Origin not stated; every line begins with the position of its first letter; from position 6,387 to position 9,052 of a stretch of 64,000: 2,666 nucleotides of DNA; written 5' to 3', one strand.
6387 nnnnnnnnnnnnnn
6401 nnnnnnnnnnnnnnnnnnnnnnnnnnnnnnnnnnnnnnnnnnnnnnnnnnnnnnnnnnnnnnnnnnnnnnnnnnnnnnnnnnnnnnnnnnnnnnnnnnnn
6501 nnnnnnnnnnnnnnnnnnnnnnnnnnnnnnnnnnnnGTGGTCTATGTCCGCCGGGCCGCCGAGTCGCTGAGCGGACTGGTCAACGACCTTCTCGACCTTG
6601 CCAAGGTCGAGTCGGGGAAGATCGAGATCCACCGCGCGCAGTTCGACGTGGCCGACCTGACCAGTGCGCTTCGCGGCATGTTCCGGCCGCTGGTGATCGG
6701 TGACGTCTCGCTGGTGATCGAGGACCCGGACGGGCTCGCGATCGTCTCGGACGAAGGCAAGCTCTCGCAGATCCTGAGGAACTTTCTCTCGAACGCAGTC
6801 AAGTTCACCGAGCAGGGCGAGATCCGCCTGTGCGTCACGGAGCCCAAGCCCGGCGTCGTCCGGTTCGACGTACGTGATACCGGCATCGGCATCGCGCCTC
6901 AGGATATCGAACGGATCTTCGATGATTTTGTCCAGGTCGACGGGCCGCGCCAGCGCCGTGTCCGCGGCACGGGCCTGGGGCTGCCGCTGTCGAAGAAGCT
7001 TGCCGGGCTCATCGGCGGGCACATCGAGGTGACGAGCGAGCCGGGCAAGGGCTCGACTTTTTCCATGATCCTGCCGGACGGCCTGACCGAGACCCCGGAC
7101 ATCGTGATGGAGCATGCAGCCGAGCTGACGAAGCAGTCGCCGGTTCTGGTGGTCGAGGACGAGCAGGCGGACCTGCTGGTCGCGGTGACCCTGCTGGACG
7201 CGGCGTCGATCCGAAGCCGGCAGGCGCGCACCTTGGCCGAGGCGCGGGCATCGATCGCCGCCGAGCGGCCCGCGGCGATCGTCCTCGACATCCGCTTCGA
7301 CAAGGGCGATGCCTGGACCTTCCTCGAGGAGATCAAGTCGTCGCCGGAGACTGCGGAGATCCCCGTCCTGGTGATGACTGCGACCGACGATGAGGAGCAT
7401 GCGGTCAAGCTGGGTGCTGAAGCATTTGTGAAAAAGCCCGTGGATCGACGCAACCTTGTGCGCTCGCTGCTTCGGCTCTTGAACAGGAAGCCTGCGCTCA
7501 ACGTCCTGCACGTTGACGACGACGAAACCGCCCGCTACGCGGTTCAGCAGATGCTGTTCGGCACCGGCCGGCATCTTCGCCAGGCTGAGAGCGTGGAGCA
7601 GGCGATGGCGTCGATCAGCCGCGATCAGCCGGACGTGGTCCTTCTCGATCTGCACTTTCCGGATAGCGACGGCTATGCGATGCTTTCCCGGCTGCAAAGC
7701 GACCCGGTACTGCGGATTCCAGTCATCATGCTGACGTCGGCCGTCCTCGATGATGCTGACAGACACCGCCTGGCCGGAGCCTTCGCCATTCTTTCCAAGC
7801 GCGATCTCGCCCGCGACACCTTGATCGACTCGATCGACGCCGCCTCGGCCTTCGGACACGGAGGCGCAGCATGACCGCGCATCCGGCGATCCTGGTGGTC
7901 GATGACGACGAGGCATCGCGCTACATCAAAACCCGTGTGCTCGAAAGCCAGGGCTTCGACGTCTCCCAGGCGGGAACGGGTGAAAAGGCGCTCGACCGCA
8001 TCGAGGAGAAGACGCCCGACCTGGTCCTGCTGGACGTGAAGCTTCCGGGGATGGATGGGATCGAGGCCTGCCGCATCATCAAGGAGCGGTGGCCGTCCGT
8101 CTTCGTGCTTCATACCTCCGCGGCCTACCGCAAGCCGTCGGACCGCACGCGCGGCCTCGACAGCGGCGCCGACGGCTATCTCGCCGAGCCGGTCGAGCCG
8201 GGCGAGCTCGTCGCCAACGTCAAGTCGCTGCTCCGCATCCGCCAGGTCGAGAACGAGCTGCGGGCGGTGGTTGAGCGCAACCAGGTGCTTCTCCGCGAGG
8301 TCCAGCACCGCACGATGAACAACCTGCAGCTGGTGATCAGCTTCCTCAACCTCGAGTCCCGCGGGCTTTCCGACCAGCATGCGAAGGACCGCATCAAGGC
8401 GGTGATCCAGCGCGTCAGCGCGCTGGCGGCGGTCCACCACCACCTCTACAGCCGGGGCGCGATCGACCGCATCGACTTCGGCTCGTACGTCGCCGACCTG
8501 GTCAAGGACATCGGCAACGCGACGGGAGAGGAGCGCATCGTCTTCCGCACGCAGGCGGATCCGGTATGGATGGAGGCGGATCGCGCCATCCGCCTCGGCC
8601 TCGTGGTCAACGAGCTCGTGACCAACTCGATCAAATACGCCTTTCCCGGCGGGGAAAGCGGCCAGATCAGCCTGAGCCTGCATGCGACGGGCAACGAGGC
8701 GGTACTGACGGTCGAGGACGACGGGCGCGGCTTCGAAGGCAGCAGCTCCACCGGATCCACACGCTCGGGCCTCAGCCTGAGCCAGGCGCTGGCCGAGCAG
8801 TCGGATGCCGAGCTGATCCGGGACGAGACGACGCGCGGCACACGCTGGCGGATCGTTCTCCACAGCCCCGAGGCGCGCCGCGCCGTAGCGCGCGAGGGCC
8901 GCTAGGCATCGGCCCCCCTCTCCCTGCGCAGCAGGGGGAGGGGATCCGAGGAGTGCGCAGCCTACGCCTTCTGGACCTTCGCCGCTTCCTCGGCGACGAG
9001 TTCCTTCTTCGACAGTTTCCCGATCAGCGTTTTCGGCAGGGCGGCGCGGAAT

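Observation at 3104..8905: Stressosome (RsbR-RsbS-RsbT) module coupled to a phosphorelay instead of sigma-B, in a seven-gene translationally coupled operon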

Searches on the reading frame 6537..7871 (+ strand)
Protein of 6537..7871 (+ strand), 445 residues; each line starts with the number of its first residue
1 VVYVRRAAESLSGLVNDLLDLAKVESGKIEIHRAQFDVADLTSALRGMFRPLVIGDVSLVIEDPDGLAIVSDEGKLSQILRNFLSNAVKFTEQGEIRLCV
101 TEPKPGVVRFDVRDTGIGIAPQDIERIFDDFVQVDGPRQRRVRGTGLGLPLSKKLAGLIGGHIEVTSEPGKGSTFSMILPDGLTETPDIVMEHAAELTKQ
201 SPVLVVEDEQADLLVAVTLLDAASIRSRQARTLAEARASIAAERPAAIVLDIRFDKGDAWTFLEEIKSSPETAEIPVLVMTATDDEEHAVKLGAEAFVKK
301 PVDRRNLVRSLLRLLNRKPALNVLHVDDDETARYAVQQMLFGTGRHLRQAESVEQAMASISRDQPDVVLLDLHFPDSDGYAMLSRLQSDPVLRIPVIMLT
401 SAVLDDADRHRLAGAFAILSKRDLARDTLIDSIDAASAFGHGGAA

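Call 5: search_protein_families(library=pfam, proteins=[window:6537-7871:+], max_evalue=0.01)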
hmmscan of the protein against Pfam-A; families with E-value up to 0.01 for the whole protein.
window:6537-7871:+ (445 aa): 3 families
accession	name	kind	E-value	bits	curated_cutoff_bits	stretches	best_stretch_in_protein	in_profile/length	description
PF00072.30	Response_reg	-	2e-32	112.1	30.2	2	323-431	1-108/111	Response regulator receiver domain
PF02518.31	HATPase_c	-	9.4e-29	100.5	26.4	1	72-181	2-109/111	Histidine kinase-, DNA gyrase B-, and HSP90-like ATPase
PF00512.31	HisKA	-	0.0079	16.7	26.9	0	4-27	43-66/66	His Kinase A (phospho-acceptor) domain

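Call 6: search_protein_families(library=ncbifam, proteins=[window:6537-7871:+], max_evalue=0.001)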
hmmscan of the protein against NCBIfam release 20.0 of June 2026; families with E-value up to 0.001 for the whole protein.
window:6537-7871:+ (445 aa): 145 families (the best 25 are shown)
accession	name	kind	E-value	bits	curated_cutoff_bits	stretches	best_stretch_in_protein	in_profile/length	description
TIGR02956.1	TMAO_torS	equivalog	2.8e-71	240.8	676.5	2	5-317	506-822/967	TMAO reductase system sensor histidine kinase/response regulator TorS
NF008302.0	PRK11091.1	equivalog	3.7e-54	184.1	838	2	6-314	326-642/779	aerobic respiration two-component sensor histidine kinase ArcB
NF041832.1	near_NosP_CTERM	subfamily_domain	5.7e-53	180.3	400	2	4-312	49-367/370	NahK/ErcS family hybrid sensor histidine kinase/response regulator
NF038297.2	hybrid_HK_HrmK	equivalog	1.8e-51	175.5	725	2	9-308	284-601/607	hybrid histidine kinase/response regulator HrmK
NF041947.1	LuxQ_Vibrio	equivalog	2.8e-49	167.8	1200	1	7-313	516-837/843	quorum-sensing autoinducer 2 sensor kinase/phosphatase LuxQ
NF011874.0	PRK15347.1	equivalog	7.4e-48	163.3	852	2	6-182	441-615/921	two component system sensor kinase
NF008318.0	PRK11107.1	equivalog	1.2e-46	159.3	890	1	4-412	334-759/920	two-component sensor histidine kinase BarA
NF008099.0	PRK10841.1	equivalog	1.2e-44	152.4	920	1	13-421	520-925/949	two-component system sensor histidine kinase RcsC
NF046044.1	PnpS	equivalog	1.8e-39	135.9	400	1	8-180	217-390/390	two-component system histidine kinase PnpS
NF008543.0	PRK11466.1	equivalog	1.6e-37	128.9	982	2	7-316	488-799/914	TMAO reductase system sensor histidine kinase/response regulator TorS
NF045901.1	HisKinLetSLeg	equivalog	7.1e-36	123.6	1650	2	4-177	334-514/906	two-component system sensor histidine kinase LetS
TIGR02966.1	phoR_proteo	equivalog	7.4e-35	120.5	334.2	1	6-178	159-332/333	phosphate regulon sensor histidine kinase PhoR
NF033092.0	HK_WalK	equivalog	1.5e-32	112.9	725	1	9-180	420-593/594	cell wall metabolism sensor histidine kinase WalK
NF041880.1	EPS_EpsF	equivalog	2.1e-32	112.3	900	2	4-180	318-492/492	response regulator EpsF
NF047465.1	hybrid_HK_LvrA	exception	1.1e-31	109.7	1200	1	4-180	244-421/819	hybrid histidine kinase/response regulator LvrA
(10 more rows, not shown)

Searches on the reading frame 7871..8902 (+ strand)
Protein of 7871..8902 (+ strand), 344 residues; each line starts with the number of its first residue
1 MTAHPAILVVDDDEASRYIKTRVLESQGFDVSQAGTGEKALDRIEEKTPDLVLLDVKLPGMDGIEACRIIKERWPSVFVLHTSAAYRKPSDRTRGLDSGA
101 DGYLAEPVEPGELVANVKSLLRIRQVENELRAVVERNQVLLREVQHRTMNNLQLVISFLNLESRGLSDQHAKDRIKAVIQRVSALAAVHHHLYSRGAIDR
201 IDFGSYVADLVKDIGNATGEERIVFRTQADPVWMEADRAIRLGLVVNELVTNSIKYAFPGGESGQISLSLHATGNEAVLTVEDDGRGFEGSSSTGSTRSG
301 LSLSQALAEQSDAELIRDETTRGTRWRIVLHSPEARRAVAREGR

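Call 5: search_protein_families(library=pfam, proteins=[window:7871-8902:+], max_evalue=0.01)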
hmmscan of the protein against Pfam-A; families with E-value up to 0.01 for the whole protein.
window:7871-8902:+ (344 aa): 6 families
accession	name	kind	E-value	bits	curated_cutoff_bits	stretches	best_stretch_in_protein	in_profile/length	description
PF00072.30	Response_reg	-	3.3e-26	92.1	30.2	1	7-117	1-110/111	Response regulator receiver domain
PF07568.18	HisKA_2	-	4.9e-19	68.7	22.3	1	143-215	1-73/76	Histidine kinase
PF02518.31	HATPase_c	-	2.5e-11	44.4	26.4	1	239-331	3-108/111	Histidine kinase-, DNA gyrase B-, and HSP90-like ATPase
PF13581.12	HATPase_c_2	-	1.1e-08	35.6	27.4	1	235-296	25-87/127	Histidine kinase-like ATPase domain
PF07536.20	HWE_HK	-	0.00014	23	22.8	1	143-214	1-69/83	HWE histidine kinase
PF23198.2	PDE8A_N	-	0.005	17.2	29.6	1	23-76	29-83/147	PDE8A-like, N-terminal domain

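Call 6: search_protein_families(library=ncbifam, proteins=[window:7871-8902:+], max_evalue=0.001)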
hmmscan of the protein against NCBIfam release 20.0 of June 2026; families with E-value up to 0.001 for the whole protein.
window:7871-8902:+ (344 aa): 112 families (the best 25 are shown)
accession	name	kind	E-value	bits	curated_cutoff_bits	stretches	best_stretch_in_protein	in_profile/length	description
NF051872.1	HisKinPhyk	equivalog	3e-31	108.6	750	1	123-328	329-534/537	sensor histidine kinase PhyK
NF007135.0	PRK09581.1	equivalog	4.6e-29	101.5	474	1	6-183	4-183/457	PleD family two-component system response regulator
NF040689.1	MtrAB_MtrA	equivalog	7.6e-29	100.6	300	1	7-162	1-151/219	MtrAB system response regulator MtrA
TIGR02154.1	PhoB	equivalog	5.3e-27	94.6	296.2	1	5-153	3-151/226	phosphate regulon transcriptional regulator PhoB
NF041733.1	resp_reg_CseB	equivalog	9.6e-26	90.6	350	1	6-162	2-152/228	two-component system response regulator CseB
NF045944.1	ResRegRpaBCyano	equivalog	2.3e-25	89.3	330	1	8-140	1-131/229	response regulator transcription factor RpaB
NF040534.1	resp_reg_YycF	equivalog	8.9e-24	84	340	1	7-145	3-139/231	response regulator YycF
NF007005.1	PRK09468.1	equivalog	3.1e-23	82.4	331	1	6-128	5-126/237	osmolarity response regulator transcription factor OmpR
NF008296.0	PRK11083.1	equivalog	3.3e-23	82.3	273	1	4-139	3-136/228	two-component system response regulator CreB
NF007546.0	PRK10161.1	equivalog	2.3e-20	73.2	471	1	7-150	5-148/229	phosphate response regulator transcription factor PhoB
NF033117.2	vanR_ACDEGLN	exception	4.7e-20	72.1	350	1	7-135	1-127/226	VanR-ABDEGLN family response regulator transcription factor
NF007982.1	PRK10710.1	equivalog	8.7e-20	71.3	380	1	3-146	6-145/235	envelope stress response regulator BaeR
TIGR01387.1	cztR_silR_copR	subfamily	2.7e-19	69.7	279.2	1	7-149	1-140/218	heavy metal response regulator transcription factor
NF011874.0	PRK15347.1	equivalog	8.1e-19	67.2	852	1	7-142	693-832/921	two component system sensor kinase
NF008034.0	PRK10766.1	equivalog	1e-18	67.7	275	1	6-140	4-137/231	two-component system response regulator TorR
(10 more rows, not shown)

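Call 60: search_solved_structures(query=window:7871-8902:+, show_alignments=1, max_evalue=1e-8)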
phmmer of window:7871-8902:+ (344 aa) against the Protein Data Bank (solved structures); distinct sequences matched with E-value up to 1e-8: 118 (the best 60 are shown).
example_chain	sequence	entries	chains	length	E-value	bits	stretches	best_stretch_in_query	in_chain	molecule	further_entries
3nhz_A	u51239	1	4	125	2.9e-23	86.1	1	4-122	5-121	Two component system transcriptional regulator mtrA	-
2gwr_A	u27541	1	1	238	3.4e-23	85.9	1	4-139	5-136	DNA-binding response regulator mtrA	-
1mvo_A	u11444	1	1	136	1.4e-21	80.5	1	6-126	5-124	PhoP response regulator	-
9g85_A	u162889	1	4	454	5.7e-21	78.6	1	6-132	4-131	Response regulator PleD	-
2wb4_A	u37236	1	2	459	5.8e-21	78.5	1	6-132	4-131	DIGUANYLATE CYCLASE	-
9g86_A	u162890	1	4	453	7e-21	78.3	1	6-132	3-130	Response regulator PleD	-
1w25_A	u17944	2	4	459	7.2e-21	78.2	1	6-132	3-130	STALKED-CELL DIFFERENTIATION CONTROLLING PROTEIN | RESPONSE REGULATOR PLED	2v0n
5e3j_A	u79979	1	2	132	6.7e-20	75.1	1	5-123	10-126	Response regulator RstA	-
5hm6_A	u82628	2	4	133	6.8e-20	75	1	5-123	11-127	BfmR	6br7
6vbf_A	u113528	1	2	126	8.9e-20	74.7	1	5-122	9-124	Two-component regulatory system response regulator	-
2zwm_A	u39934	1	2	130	2.8e-19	73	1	6-125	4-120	Transcriptional regulatory protein yycF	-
3f6p_A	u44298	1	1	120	5.3e-19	72.1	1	6-122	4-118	Transcriptional regulatory protein yycF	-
9xzo_A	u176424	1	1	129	5.9e-19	72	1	6-121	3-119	De novo protein M1X0B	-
3t6k_A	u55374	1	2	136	8.5e-19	71.4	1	6-128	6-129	Response regulator receiver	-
4uhj_A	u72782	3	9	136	1.8e-17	67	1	7-136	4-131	TRANSCRIPTIONAL REGULATORY PROTEIN CPXR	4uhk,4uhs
4r3a_A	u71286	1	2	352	1e-16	64.6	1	140-315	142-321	Blue-light-activated histidine kinase 2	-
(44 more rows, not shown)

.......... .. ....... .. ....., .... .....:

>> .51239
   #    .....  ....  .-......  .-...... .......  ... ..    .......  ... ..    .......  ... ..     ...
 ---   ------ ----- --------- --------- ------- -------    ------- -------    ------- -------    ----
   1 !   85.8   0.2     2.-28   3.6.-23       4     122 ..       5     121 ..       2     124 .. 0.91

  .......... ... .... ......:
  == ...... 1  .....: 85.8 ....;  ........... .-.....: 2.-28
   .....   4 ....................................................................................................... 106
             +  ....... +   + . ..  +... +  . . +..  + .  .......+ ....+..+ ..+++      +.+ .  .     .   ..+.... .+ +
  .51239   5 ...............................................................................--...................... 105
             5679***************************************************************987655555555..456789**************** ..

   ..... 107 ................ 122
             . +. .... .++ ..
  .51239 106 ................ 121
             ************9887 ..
